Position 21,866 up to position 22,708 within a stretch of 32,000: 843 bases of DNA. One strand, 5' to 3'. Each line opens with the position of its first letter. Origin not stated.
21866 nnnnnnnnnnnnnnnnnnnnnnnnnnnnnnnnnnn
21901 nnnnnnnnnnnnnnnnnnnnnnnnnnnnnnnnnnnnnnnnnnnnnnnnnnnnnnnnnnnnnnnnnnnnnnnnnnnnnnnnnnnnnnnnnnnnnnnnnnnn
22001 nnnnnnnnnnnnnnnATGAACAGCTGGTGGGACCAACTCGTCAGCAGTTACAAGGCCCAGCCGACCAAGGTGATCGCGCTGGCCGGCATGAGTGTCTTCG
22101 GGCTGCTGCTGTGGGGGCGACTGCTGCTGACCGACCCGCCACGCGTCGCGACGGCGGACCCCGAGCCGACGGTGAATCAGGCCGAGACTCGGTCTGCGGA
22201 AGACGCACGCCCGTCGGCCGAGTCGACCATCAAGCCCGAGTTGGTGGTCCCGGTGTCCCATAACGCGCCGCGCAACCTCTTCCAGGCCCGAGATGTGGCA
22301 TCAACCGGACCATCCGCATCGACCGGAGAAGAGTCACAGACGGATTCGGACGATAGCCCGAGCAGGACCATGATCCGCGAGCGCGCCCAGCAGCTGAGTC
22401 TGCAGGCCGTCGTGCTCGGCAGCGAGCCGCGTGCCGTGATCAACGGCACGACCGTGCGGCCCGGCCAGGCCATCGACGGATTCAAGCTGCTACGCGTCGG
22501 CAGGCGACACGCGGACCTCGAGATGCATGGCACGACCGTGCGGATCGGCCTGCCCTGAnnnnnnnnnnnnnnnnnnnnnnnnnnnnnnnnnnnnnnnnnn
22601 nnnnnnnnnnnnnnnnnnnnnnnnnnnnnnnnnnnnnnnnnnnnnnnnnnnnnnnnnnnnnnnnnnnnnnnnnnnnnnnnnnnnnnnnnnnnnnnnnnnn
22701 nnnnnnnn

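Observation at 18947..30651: One co-directional 11.7-kb pilus/T2SS-like supercluster mixing T2SS-type and T4aP-type parts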

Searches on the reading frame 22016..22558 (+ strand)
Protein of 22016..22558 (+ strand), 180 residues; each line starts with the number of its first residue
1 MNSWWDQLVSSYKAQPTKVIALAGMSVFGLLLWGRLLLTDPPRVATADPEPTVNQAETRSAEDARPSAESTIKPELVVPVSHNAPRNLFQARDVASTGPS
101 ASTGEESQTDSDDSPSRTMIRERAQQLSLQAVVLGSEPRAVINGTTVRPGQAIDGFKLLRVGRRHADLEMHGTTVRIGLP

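Call 4: search_protein_families(library=pfam, proteins=[window:22016-22558:+], max_evalue=0.01)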
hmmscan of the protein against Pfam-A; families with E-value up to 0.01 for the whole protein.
window:22016-22558:+ (180 aa): 1 family
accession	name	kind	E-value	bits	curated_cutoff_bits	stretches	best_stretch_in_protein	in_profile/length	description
PF16537.11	T2SSB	-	0.0014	18.7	28.4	1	129-177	6-58/60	Type II secretion system protein B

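Call 6: search_protein_families(library=ncbifam, proteins=[window:22016-22558:+], max_evalue=0.01)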
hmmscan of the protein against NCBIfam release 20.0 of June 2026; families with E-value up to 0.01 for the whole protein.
window:22016-22558:+ (180 aa): 0 families

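Call 26: search_solved_structures(query=A2, max_evalue=10)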
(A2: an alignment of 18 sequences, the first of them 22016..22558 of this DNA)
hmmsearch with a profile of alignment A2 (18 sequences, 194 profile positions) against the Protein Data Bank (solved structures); distinct sequences matched with E-value up to 10: 0.
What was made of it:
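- Checked: 'PilP' fails at the HMM level: there is only a weak T2SSB hit of 18.7 bits and no PDB profile hit (calls 4, 26).
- Tried and rejected: Profile search of the 'PilP' alignment against PDB sequences gave no hit (call 26).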

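Call 35: find_homologous_proteins(query=A2, max_evalue=0.001)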
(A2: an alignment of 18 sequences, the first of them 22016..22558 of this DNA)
Query A2 (18 sequences) (180 aa, profile of the alignment): 9 proteins with E <= 0.001 among 8000 candidates.
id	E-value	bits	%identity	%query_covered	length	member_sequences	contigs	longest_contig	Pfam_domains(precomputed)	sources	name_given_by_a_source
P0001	3.3e-48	182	40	24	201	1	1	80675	-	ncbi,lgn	ncbi:MAG: hypothetical protein ACE15C_05740 [Phycisphaerae bacterium]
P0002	3.6e-48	182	100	100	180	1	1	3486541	-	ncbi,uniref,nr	ncbi:hypothetical protein [Mucisphaera calidilacus]|uniref:Uncharacterized protein n=1 Tax=Mucisphae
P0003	1.6e-45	173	33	33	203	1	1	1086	-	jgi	jgi:hypothetical protein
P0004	3.8e-44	169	29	34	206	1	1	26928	-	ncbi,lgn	-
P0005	3.0e-40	156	61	100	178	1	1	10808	-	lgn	-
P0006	2.3e-39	153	35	99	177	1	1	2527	-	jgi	jgi:hypothetical protein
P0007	8.8e-38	148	53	99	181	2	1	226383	-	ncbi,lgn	ncbi:MAG: hypothetical protein RLN76_12110 [Phycisphaeraceae bacterium]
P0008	3.2e-34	137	29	40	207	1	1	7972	-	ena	-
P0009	4.1e-31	126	33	34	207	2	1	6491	-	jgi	jgi:hypothetical protein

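Call 58: predict_structure(alignment_id=A4)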
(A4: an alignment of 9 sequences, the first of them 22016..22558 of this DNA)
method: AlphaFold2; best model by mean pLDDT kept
length: 180 residues; sequences in the alignment: 9
mean_pLDDT: 68.0   pTM: 0.35
mean pLDDT of the five models: 68.0, 67.9, 66.2, 65.3, 64.7
residues with pLDDT >= 90: 31; 70-90: 57; 50-70: 48; < 50: 44
segments of 3 or more residues with pLDDT < 50: 46-48, 52-71, 95-102, 104-111
pLDDT, mean of each block of 10 residues (from residue 1): 68 68 81 67 52 43 41 54 55 45 44 69 86 89 92 91 91 87
secondary structure, 60 per line:
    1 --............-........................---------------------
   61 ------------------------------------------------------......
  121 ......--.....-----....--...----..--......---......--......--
elements in order: H3-14 H16-39 H115-126 E129-133 E139-142 E145-147 E156-161 E165-170 E173-178

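Call 63: fold_search(model_id=the predicted structure, library=pdb)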
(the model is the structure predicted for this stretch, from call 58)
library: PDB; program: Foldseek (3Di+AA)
matches with E <= 10: 479; with E <= 0.001: 0
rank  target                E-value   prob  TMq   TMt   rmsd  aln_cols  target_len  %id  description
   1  3oss_C                2.8e-03  1.00  0.27  0.70   2.4        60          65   25  The crystal structure of enterotoxigenic Escherichia coli GspC-GspD complex from the type II secretion system (released 2011-08-03)
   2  4wfw                  2.5e-02  1.00  0.27  0.56   1.6        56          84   16  The crystal structure of Dickeya dadantii GspB from the type 2 secretion system (released 2015-09-30)
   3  7a7b_G                5.5e-01  0.14  0.14  0.10  22.3       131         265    6  Bacillithiol Disulfide Reductase Bdr (YpdA) from Staphylococcus aureus (released 2020-12-30)
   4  7uwy_MODEL_1_A        6.6e-01  0.33  0.14  0.38  12.2        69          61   22  NMR solution structure of the De novo designed small beta-barrel protein 29_bp_sh3 (released 2023-03-22)
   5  8zx1_D                6.6e-01  0.07  0.10  0.06  11.8        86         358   13  Cryo-EM structure of E.coli spermidine transporter PotABC in nanodisc (released 2024-10-09)
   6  8y5f_A                7.4e-01  0.06  0.10  0.06  13.3        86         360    9  Cryo-EM structure of E.coli spermidine transporter PotABC (released 2024-10-09)
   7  6e9f_A                8.9e-01  0.16  0.18  0.05   5.7        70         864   17  EsCas13d-crRNA-target RNA ternary complex (released 2018-10-03)
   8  2m3x_MODEL_1_A        9.4e-01  0.18  0.15  0.18   8.3        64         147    9  Solution structure of Ph1500: a homohexameric protein centered on a 12-bladed beta-propeller (released 2014-01-29)
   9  7aof_I                1.1e+00  0.08  0.12  0.04  23.8       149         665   15  Atomic structure of the poxvirus transcription late pre-initiation complex (released 2021-10-06)
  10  9ec8_A                1.2e+00  0.23  0.18  0.05   7.2        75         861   12  Active state of wild-type EsCas13d ternary complex (released 2025-08-06)
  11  7ur7                  1.2e+00  0.16  0.13  0.32  12.3        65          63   15  17_bp_sh3, a small beta-barrel de novo designed protein (released 2023-03-22)
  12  4uzr_A                1.2e+00  0.14  0.14  0.18   8.9        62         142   16  Crystal Structure of Pyrococcus horikoshii Ph1500 (released 2015-10-07)
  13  9eca_A                1.3e+00  0.12  0.18  0.06   5.4        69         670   16  Intermediate state of wild-type EsCas13d ternary complex with C4A mismatch (released 2025-11-19)
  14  6kyz_C                1.3e+00  0.06  0.12  0.17  10.2        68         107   18  HRV14 3C in complex with single chain antibody YDF (released 2020-05-27)
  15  3qij_A                1.4e+00  0.14  0.15  0.11   8.8        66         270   12  Primitive-monoclinic crystal structure of the FERM domain of protein 4.1R (released 2011-02-09)
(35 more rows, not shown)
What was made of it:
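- Closest known: Type IVa pilus machine. Different: The PilP lipoprotein is replaced by a bitopic HR-domain protein (call 63).
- Checked: Its modelled C-terminal domain matches the GspC and GspB HR domains (call 63).
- The fourth alignment protein has a GspC/GspB-type HR domain and a bitopic topology (call 63).
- Tried and rejected: The fold comparison was needed instead (call 63).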

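Call 67: find_encoding_contigs(protein=P0001, flank=10000, max_places=2)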
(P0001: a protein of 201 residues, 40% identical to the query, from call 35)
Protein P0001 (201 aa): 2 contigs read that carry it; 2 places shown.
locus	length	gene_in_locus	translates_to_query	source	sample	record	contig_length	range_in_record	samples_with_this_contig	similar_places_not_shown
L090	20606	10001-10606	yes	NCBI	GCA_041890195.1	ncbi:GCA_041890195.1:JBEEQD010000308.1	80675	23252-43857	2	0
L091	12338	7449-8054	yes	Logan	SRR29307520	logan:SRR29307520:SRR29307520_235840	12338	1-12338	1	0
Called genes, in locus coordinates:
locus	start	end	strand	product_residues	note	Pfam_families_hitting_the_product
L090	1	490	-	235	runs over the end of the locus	PF02308:MgtC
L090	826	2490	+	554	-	PF13492:GAF_3, PF01590:GAF, PF13185:GAF_2, PF00072:Response_reg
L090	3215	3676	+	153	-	PF07963:N_methyl (weak)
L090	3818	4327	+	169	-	PF07963:N_methyl (weak)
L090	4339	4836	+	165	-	-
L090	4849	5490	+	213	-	-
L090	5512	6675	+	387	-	PF14341:PilX_N (weak)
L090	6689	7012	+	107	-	-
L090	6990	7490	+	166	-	PF12019:GspH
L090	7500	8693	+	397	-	PF11104:PilM_2, PF14450:FtsA (weak)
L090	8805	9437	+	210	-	PF05137:PilN (weak)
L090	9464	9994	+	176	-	PF04350:PilO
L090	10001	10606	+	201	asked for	-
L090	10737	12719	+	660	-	PF07660:STN, PF03958:Secretin_N (weak), PF00263:Secretin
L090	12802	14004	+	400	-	PF13432:TPR_16 (weak), PF14559:TPR_19, PF14559:TPR_19, PF23914:TPR_CcmH_CycH, PF13432:TPR_16 (weak), PF14559:TPR_19, PF13432:TPR_16, PF14559:TPR_19, +20 more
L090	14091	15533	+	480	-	PF00989:PAS, PF00512:HisKA, PF02518:HATPase_c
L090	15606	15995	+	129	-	PF00072:Response_reg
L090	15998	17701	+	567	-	PF01590:GAF (faint), PF13185:GAF_2 (weak), PF08668:HDOD (faint), PF13487:HD_5, PF01966:HD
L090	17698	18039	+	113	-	PF01740:STAS, PF13466:STAS_2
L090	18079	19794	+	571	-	PF05157:MshEN, PF20720:nSTAND3 (faint), PF00437:T2SSE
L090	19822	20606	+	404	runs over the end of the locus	PF28597:T2SSF_N, PF00482:T2SSF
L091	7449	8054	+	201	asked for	-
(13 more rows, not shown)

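Call 68: find_encoding_contigs(protein=P0007, flank=10000, max_places=2)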
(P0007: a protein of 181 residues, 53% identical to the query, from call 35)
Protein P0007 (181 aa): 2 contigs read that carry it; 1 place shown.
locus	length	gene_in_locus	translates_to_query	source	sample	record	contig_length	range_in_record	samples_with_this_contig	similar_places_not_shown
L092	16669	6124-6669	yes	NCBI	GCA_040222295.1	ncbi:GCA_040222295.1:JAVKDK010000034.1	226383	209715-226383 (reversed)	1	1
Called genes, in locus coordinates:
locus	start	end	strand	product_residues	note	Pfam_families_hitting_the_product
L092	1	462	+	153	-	?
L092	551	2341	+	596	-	PF00009:GTP_EFTU, PF00071:Ras (weak), PF03144:GTP_EFTU_D2, PF22042:EF-G_D2 (weak), PF00679:EFG_C, PF06421:LepA_C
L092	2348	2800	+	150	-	PF00293:NUDIX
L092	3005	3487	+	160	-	PF07963:N_methyl (weak)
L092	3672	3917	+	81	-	-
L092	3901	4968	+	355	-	PF11104:PilM_2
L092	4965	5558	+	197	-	-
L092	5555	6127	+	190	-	-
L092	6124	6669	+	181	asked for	-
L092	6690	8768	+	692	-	PF07660:STN (weak), PF03958:Secretin_N (weak), PF00263:Secretin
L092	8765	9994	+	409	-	PF20308:TPR-S (faint), PF03704:BTAD (faint), PF13174:TPR_6 (faint), PF13432:TPR_16 (weak), PF14559:TPR_19, PF14559:TPR_19 (weak), PF12895:ANAPC3, PF13432:TPR_16, +14 more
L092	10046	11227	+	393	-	PF13487:HD_5, PF01966:HD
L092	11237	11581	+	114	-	PF01740:STAS, PF13466:STAS_2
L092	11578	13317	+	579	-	PF05157:MshEN, PF13191:AAA_16 (faint), PF00437:T2SSE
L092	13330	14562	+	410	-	PF28597:T2SSF_N, PF00482:T2SSF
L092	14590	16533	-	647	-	PF02518:HATPase_c, PF00204:DNA_gyraseB, PF01751:Toprim, PF00986:DNA_gyraseB_C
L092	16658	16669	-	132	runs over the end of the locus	-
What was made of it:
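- The downstream gene is not conserved; in L092 it is gyrB (call 68).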

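Call 69: find_encoding_contigs(protein=P0004, flank=10000, max_places=2)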
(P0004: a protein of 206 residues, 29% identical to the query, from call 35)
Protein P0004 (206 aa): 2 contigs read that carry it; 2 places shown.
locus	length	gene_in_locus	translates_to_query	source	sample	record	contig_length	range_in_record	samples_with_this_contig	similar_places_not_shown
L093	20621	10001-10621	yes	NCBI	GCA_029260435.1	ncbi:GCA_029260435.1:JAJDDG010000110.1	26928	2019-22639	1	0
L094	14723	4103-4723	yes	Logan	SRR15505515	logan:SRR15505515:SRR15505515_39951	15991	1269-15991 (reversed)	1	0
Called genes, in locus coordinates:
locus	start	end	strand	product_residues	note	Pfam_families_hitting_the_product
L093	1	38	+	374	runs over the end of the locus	PF05343:Peptidase_M42, PF01546:Peptidase_M20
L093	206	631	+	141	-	-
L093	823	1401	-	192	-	PF12728:HTH_17, PF00072:Response_reg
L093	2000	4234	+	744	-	PF13646:HEAT_2 (faint)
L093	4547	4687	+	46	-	-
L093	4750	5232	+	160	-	PF07963:N_methyl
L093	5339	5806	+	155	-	PF07963:N_methyl (weak)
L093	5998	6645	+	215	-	-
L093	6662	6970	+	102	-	-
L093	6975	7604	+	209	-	-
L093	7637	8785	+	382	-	PF11104:PilM_2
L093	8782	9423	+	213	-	PF05137:PilN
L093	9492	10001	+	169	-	PF04350:PilO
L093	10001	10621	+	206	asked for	-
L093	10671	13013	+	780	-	PF00263:Secretin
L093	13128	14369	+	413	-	PF17874:TPR_MalT (faint), PF25063:ARM_TT21_C (faint), PF13424:TPR_12 (faint), PF13428:TPR_14 (faint), PF25060:ARM_TT21_2nd (faint), PF00515:TPR_1 (faint), PF07719:TPR_2 (faint), PF12895:ANAPC3 (faint), +6 more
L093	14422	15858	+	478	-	PF00989:PAS (weak), PF13426:PAS_9 (weak), PF00512:HisKA, PF13581:HATPase_c_2 (faint), PF02518:HATPase_c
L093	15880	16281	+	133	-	PF00072:Response_reg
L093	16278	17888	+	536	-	PF13487:HD_5, PF01966:HD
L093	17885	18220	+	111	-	PF01740:STAS, PF13466:STAS_2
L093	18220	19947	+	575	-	PF05157:MshEN, PF00437:T2SSE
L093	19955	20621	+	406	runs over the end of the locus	PF28597:T2SSF_N, PF00482:T2SSF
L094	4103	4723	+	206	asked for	-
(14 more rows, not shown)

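Call 70: search_protein_families(library=ncbifam, proteins=[L090:3215-3676:+, L090:3818-4327:+, L090:4339-4836:+, L090:4849-5490:+, L090:5512-6675:+, L090:6689-7012:+, L090:6990-7490:+, L093:4750-5232:+, L093:5339-5806:+, L093:5998-6645:+], max_evalue=0.01)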
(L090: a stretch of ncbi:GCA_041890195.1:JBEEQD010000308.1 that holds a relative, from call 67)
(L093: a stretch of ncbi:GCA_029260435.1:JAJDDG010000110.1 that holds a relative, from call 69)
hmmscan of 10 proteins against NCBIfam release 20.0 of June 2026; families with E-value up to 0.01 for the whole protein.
L090:3215-3676:+ (153 aa): 10 families
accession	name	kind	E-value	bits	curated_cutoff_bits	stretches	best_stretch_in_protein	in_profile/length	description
TIGR01710.1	typeII_sec_gspG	equivalog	1.3e-12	47.8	88.85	1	7-73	2-67/134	type II secretion system major pseudopilin GspG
NF040999.1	pilin_ComGC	equivalog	4.2e-10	39.7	75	1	6-64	2-60/84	competence type IV pilus major pilin ComGC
NF041775.1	typeIV_PilA_Myxo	equivalog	3.9e-09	36.8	400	1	2-53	7-58/214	type IV pilin protein PilA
NF007862.0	PRK10574.1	equivalog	1.2e-06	28.7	138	1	4-63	3-62/145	prepilin peptidase-dependent pilin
NF041013.1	T4P_ComGE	equivalog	3e-06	27.2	49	1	4-41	2-39/83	competence type IV pilus minor pilin ComGE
TIGR01708.2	typeII_sec_gspH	equivalog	1.2e-05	25.3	80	1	8-49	4-45/169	type II secretion system minor pseudopilin GspH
TIGR02532.1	IV_pilin_GFxxxE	domain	4.8e-05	23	16.3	1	7-28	3-24/24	prepilin-type N-terminal cleavage/methylation domain-containing protein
TIGR02596.1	TIGR02596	subfamily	0.00025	21.2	70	1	8-48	1-41/196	Verru_Chthon cassette protein D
NF040982.1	ComGD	equivalog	0.0022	18.4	70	1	6-45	2-41/139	competence type IV pilus minor pilin ComGD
TIGR02599.1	TIGR02599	subfamily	0.0062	15.8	256.5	0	7-44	1-37/361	Verru_Chthon cassette protein C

L090:3818-4327:+ (169 aa): 10 families
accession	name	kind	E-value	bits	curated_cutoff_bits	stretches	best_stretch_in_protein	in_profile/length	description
TIGR01710.1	typeII_sec_gspG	equivalog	7.8e-10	38.9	88.85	1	8-68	1-61/134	type II secretion system major pseudopilin GspG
NF040999.1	pilin_ComGC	equivalog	2.4e-07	30.9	75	1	8-67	2-61/84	competence type IV pilus major pilin ComGC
NF041775.1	typeIV_PilA_Myxo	equivalog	5.9e-07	29.7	400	1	8-54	11-57/214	type IV pilin protein PilA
TIGR02532.1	IV_pilin_GFxxxE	domain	7.7e-07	28.7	16.3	1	8-30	2-24/24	prepilin-type N-terminal cleavage/methylation domain-containing protein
NF007862.0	PRK10574.1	equivalog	1.6e-06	28.3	138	1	8-61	5-58/145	prepilin peptidase-dependent pilin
TIGR01708.2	typeII_sec_gspH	equivalog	2.2e-06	27.8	80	1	8-50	2-48/169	type II secretion system minor pseudopilin GspH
NF041013.1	T4P_ComGE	equivalog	0.00038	20.5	49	1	7-35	3-31/83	competence type IV pilus minor pilin ComGE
TIGR02596.1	TIGR02596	subfamily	0.0007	19.7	70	1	10-50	1-45/196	Verru_Chthon cassette protein D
NF040982.1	ComGD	equivalog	0.00087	19.7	70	1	7-35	1-29/139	competence type IV pilus minor pilin ComGD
NF007800.0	PRK10506.1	equivalog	0.0079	16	158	0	8-42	9-43/163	prepilin peptidase-dependent protein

L090:4339-4836:+ (165 aa): 4 families
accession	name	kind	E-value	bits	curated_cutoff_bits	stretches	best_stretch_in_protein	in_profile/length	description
TIGR02523.1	type_IV_pilV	equivalog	3.6e-08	34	52.2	1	12-72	4-64/139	type IV pilus modification protein PilV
NF047828.1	T3SSXpsI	equivalog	8.1e-06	25.9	150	1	11-106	3-97/132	type II secretion system protein XpsI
TIGR01707.1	gspI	equivalog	3.1e-05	24.4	44.35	1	12-84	2-75/101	type II secretion system minor pseudopilin GspI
NF041013.1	T4P_ComGE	equivalog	0.00024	21.1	49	1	11-60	5-54/83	competence type IV pilus minor pilin ComGE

L090:4849-5490:+ (213 aa): 3 families
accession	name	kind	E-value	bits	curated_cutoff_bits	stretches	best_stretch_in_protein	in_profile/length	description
NF007848.0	PRK10557.1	equivalog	3.3e-06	26.6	120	1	6-78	10-82/192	prepilin peptidase-dependent protein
TIGR02532.1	IV_pilin_GFxxxE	domain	0.00012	21.8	16.3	1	7-29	2-24/24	prepilin-type N-terminal cleavage/methylation domain-containing protein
TIGR02599.1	TIGR02599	subfamily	0.00066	19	256.5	1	8-71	1-64/361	Verru_Chthon cassette protein C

L090:5512-6675:+ (387 aa): 3 families
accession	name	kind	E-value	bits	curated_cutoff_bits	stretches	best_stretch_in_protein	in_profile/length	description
NF037980.1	T2SS_GspK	equivalog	4e-05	23.3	130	1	13-71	2-60/307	type II secretion system minor pseudopilin GspK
NF051896.1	tapirin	equivalog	7.2e-05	21.2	600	0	257-326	571-635/660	cellulose-binding protein tapirin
TIGR02600.1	Verru_Chthon_A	subfamily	0.0008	17.4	332.3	1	14-76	1-63/1296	Verru_Chthon cassette protein A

L090:6689-7012:+ (107 aa): 0 families

L090:6990-7490:+ (166 aa): 8 families
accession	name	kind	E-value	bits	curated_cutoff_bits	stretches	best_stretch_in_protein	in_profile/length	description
TIGR01708.2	typeII_sec_gspH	equivalog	6.8e-10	39.2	80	1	14-79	3-69/169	type II secretion system minor pseudopilin GspH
NF040982.1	ComGD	equivalog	6.3e-08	33.1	70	1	14-104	3-102/139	competence type IV pilus minor pilin ComGD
NF047827.1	T3SSXpsH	equivalog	7.8e-08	32.2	160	1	14-163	2-139/145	type II secretion system protein XpsH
TIGR02596.1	TIGR02596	subfamily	1.7e-07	31.5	70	1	15-75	1-62/196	Verru_Chthon cassette protein D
TIGR01710.1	typeII_sec_gspG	equivalog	2.3e-05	24.5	88.85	1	14-50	2-38/134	type II secretion system major pseudopilin GspG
TIGR02532.1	IV_pilin_GFxxxE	domain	9e-05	22.2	16.3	1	13-34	2-23/24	prepilin-type N-terminal cleavage/methylation domain-containing protein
NF040999.1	pilin_ComGC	equivalog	0.0015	18.7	75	1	14-39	3-28/84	competence type IV pilus major pilin ComGC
NF007862.0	PRK10574.1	equivalog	0.0018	18.4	138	1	14-37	6-29/145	prepilin peptidase-dependent pilin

L093:4750-5232:+ (160 aa): 12 families
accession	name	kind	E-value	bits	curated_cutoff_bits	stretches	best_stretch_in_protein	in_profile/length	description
TIGR01710.1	typeII_sec_gspG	equivalog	5.5e-15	55.6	88.85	1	8-70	2-63/134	type II secretion system major pseudopilin GspG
NF040999.1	pilin_ComGC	equivalog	1.6e-12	47.5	75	1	7-64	2-59/84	competence type IV pilus major pilin ComGC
TIGR01708.2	typeII_sec_gspH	equivalog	2.7e-08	34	80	1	7-63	2-59/169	type II secretion system minor pseudopilin GspH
NF007862.0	PRK10574.1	equivalog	3.6e-08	33.7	138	1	5-80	3-78/145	prepilin peptidase-dependent pilin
TIGR02532.1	IV_pilin_GFxxxE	domain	4.3e-08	32.7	16.3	1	6-29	1-24/24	prepilin-type N-terminal cleavage/methylation domain-containing protein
NF041775.1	typeIV_PilA_Myxo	equivalog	9.6e-07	29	400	1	6-35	10-39/214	type IV pilin protein PilA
NF041013.1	T4P_ComGE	equivalog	6.3e-06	26.2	49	1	7-62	4-60/83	competence type IV pilus minor pilin ComGE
NF007800.0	PRK10506.1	equivalog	0.0003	20.6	158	1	5-89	7-85/163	prepilin peptidase-dependent protein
TIGR02596.1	TIGR02596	subfamily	0.00051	20.2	70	1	9-54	1-43/196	Verru_Chthon cassette protein D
NF040982.1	ComGD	equivalog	0.00076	19.9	70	1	7-41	2-36/139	competence type IV pilus minor pilin ComGD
TIGR02599.1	TIGR02599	subfamily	0.0016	17.7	256.5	1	8-48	1-40/361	Verru_Chthon cassette protein C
TIGR02523.1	type_IV_pilV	equivalog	0.0092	16.5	52.2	0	7-48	2-46/139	type IV pilus modification protein PilV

L093:5339-5806:+ (155 aa): 10 families
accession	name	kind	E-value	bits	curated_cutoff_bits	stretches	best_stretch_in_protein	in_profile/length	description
TIGR01710.1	typeII_sec_gspG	equivalog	9e-14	51.6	88.85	1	7-67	1-60/134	type II secretion system major pseudopilin GspG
NF040999.1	pilin_ComGC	equivalog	5.5e-10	39.3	75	1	7-67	2-61/84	competence type IV pilus major pilin ComGC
TIGR02532.1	IV_pilin_GFxxxE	domain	1.8e-08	33.9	16.3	1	6-29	1-24/24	prepilin-type N-terminal cleavage/methylation domain-containing protein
NF041775.1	typeIV_PilA_Myxo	equivalog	2.6e-08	34.1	400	1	6-44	10-48/214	type IV pilin protein PilA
TIGR01708.2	typeII_sec_gspH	equivalog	2.5e-07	30.9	80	1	7-58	2-50/169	type II secretion system minor pseudopilin GspH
NF007862.0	PRK10574.1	equivalog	1e-06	28.9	138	1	6-57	4-55/145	prepilin peptidase-dependent pilin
NF041013.1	T4P_ComGE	equivalog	1.3e-05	25.2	49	1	7-59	4-57/83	competence type IV pilus minor pilin ComGE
TIGR02596.1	TIGR02596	subfamily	0.0013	18.9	70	1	9-41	1-32/196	Verru_Chthon cassette protein D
NF040982.1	ComGD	equivalog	0.0023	18.3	70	1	7-49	2-44/139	competence type IV pilus minor pilin ComGD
TIGR02523.1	type_IV_pilV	equivalog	0.0048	17.4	52.2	1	7-47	2-41/139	type IV pilus modification protein PilV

L093:5998-6645:+ (215 aa): 0 families
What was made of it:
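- In relatives, the minor pilins are I/J/K/H-like (call 70).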
